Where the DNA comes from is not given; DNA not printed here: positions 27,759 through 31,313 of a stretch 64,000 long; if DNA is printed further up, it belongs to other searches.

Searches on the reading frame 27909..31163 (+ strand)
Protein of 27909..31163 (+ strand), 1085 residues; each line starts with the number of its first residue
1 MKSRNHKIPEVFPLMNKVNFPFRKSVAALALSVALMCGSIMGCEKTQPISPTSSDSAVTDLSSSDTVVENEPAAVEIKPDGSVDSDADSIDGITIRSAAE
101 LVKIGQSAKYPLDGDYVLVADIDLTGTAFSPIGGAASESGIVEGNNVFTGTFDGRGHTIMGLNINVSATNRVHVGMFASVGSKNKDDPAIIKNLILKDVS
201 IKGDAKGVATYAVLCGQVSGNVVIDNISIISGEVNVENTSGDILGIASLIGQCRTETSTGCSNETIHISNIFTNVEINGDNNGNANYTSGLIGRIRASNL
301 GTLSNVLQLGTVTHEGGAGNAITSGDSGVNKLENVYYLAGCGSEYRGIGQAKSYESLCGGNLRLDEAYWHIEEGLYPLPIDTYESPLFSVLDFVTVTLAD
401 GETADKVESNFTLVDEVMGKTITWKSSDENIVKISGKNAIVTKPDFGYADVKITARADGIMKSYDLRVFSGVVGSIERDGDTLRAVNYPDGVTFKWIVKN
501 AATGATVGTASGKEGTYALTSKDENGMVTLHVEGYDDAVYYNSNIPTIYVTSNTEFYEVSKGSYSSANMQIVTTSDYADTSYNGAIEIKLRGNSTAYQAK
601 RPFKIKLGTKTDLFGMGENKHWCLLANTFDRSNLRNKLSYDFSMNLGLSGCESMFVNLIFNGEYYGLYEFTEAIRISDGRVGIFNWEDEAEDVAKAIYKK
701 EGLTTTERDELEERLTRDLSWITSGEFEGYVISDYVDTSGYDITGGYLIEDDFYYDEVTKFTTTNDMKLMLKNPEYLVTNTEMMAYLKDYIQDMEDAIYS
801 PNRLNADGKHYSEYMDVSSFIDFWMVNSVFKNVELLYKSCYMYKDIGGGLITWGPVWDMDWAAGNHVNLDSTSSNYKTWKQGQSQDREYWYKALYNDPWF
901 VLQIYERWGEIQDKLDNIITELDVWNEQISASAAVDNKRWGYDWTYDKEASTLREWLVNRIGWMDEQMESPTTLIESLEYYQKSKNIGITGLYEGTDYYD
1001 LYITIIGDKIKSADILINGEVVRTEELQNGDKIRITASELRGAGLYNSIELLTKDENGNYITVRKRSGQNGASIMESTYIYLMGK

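Call 9: search_protein_families(library=padloc, proteins=[window:27909-31163:+], max_evalue=0.001)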
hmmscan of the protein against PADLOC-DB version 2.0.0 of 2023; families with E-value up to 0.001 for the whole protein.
window:27909-31163:+ (1085 aa): 0 families

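Call 10: search_protein_families(library=pfam, proteins=[window:27909-31163:+], max_evalue=0.00001)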
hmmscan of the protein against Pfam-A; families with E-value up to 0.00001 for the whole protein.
window:27909-31163:+ (1085 aa): 2 families
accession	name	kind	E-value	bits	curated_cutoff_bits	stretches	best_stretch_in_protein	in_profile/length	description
PF08757.17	CotH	-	3.6e-31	109.3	23.8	1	588-964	1-322/322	CotH kinase protein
PF20578.4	aBig_2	-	1.5e-07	31.6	27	1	395-457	9-69/89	Atrophied bacterial Ig domain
